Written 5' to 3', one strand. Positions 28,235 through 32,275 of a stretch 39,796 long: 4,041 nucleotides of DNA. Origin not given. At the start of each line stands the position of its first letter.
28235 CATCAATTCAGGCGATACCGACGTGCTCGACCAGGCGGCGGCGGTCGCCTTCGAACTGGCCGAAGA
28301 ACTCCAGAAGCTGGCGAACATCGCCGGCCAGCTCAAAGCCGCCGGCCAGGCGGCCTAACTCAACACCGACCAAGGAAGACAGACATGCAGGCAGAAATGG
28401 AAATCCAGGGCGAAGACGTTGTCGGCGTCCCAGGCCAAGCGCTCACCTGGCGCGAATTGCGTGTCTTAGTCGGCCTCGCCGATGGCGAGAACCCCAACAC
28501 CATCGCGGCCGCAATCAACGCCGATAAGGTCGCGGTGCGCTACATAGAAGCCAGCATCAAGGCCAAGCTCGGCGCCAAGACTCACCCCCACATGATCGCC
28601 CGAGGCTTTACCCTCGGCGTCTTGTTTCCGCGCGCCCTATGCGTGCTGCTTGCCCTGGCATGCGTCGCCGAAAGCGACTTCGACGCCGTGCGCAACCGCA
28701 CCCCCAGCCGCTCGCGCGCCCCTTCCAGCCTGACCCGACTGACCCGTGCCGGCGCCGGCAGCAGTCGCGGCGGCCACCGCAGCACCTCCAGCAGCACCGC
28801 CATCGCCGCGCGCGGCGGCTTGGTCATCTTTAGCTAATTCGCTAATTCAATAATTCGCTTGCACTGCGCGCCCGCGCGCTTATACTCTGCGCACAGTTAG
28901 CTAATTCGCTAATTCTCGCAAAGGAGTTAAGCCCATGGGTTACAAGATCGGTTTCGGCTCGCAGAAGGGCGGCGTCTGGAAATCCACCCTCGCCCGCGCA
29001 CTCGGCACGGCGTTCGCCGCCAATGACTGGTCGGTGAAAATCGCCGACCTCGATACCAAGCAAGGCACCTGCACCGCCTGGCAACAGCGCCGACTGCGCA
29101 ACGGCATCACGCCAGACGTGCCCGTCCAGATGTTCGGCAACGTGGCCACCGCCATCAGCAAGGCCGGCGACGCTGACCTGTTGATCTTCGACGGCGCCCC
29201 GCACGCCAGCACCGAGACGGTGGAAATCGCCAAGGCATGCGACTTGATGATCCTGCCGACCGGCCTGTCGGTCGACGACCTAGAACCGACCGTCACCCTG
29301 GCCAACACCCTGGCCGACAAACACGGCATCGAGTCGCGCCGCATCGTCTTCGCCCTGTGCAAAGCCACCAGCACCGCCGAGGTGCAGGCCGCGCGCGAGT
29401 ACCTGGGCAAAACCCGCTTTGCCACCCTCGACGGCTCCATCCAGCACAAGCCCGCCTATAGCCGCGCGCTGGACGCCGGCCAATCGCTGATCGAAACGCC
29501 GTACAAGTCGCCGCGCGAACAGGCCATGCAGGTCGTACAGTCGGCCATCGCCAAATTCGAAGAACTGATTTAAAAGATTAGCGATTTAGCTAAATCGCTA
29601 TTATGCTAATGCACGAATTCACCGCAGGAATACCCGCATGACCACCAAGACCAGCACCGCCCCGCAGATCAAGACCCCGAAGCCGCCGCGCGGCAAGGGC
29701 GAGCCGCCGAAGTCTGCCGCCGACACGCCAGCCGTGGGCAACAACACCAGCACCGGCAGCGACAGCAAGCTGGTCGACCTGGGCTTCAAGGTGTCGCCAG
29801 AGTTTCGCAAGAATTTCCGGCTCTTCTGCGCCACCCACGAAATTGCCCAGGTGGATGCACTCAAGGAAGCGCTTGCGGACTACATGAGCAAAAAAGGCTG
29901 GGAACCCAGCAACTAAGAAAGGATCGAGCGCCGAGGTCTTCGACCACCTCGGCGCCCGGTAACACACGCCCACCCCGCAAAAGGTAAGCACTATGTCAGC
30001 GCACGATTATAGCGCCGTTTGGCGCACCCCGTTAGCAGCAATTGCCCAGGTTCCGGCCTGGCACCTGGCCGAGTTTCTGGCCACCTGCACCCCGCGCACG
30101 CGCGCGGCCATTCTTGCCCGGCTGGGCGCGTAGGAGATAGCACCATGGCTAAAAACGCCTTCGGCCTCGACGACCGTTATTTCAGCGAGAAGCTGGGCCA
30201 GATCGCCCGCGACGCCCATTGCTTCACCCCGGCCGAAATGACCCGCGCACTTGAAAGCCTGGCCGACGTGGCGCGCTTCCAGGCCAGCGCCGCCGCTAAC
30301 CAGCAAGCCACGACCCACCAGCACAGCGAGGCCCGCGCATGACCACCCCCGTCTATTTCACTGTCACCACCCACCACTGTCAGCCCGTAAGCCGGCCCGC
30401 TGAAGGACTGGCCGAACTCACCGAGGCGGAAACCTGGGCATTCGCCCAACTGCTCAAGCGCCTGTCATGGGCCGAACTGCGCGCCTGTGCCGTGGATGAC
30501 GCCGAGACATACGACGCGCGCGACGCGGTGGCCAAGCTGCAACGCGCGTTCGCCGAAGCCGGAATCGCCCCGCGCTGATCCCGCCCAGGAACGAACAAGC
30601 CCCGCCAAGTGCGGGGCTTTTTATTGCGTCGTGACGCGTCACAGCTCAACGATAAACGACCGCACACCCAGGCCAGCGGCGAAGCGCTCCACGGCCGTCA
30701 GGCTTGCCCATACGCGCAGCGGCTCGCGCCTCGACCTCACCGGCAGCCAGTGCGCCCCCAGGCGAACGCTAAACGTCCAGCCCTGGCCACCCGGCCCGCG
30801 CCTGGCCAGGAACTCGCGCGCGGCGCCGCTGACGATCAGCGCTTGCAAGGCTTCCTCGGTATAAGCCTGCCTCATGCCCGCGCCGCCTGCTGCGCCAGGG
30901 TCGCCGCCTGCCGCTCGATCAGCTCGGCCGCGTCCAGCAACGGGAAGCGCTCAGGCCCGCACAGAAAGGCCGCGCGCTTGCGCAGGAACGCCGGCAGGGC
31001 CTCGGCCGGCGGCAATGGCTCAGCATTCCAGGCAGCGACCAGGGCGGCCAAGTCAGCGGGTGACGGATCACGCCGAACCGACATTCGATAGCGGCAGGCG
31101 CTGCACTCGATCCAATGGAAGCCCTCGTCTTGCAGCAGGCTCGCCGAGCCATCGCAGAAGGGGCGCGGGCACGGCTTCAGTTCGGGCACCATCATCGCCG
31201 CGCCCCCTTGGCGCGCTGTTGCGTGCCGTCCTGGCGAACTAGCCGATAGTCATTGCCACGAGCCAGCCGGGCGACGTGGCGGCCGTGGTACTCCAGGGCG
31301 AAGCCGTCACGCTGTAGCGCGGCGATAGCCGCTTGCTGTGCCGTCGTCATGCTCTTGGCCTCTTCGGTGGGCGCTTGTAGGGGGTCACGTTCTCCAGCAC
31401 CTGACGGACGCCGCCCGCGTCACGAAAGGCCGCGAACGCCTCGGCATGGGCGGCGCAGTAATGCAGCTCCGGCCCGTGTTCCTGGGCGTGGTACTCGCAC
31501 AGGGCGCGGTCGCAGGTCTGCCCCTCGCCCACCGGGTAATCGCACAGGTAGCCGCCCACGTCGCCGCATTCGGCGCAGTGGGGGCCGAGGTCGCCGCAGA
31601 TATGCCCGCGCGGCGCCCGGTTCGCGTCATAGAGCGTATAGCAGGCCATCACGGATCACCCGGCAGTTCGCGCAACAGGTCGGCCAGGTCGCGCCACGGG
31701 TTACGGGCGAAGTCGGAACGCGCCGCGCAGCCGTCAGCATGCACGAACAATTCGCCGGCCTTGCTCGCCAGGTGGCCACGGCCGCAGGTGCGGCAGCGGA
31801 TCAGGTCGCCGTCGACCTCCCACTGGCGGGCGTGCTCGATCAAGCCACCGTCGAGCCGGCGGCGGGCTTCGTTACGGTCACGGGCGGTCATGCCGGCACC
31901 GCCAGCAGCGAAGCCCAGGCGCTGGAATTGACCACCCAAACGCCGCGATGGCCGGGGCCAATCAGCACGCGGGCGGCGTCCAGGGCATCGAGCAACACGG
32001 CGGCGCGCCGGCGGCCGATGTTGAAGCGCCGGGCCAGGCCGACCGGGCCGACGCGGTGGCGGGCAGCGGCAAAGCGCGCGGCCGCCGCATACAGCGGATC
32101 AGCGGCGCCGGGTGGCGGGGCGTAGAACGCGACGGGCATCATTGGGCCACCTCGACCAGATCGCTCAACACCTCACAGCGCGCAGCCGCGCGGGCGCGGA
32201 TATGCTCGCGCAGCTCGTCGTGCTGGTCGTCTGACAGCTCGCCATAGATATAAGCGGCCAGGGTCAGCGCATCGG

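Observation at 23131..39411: A complete temperate myovirus carrying a plasmid replicon, a partition cassette and an integrase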

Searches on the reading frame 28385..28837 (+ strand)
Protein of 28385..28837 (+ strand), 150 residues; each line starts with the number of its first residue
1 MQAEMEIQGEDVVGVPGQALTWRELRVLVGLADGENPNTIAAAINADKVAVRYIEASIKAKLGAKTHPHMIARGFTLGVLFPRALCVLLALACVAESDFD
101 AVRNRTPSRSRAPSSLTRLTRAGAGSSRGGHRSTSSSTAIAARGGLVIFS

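Call 96: search_protein_families(library=pfam, proteins=[window:28385-28837:+], max_evalue=1)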
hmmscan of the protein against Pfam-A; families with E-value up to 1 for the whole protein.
window:28385-28837:+ (150 aa): 2 families
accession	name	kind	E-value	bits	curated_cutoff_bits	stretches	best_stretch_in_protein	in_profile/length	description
PF00196.25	GerE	-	8.9e-05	22.5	23.5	1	19-69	2-52/57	Bacterial regulatory proteins, luxR family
PF17762.8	HTH_ParB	-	0.09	13.4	22.6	1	18-60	57-99/102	ParB HTH domain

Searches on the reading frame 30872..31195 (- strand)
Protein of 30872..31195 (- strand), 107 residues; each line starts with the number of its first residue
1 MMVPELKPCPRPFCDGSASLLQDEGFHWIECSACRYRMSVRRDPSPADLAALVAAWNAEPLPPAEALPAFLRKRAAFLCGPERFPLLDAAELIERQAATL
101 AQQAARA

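Call 96: search_protein_families(library=pfam, proteins=[window:30872-31195:-], max_evalue=1)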
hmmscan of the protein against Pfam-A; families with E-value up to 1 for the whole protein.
window:30872-31195:- (107 aa): 2 families
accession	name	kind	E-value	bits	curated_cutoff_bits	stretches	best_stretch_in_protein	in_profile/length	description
PF14354.12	Lar_restr_allev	-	3.7e-08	33.9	28.6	1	5-57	2-55/58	Restriction alleviation protein Lar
PF01485.27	IBR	-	0.038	14.5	24.3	1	4-38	16-51/65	IBR domain, a half RING-finger domain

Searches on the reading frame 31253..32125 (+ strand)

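Call 5: search_protein_families(library=pfam, proteins=[window:31253-32125:+], max_evalue=0.01)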
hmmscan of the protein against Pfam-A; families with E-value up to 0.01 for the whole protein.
window:31253-32125:+ (290 aa): 1 family
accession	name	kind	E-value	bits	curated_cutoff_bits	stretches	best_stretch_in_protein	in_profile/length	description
PF23987.1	Phage_holin_10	-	0.0015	19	27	0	165-182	2-19/52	Bacteriophage holin Pam3 gp28 family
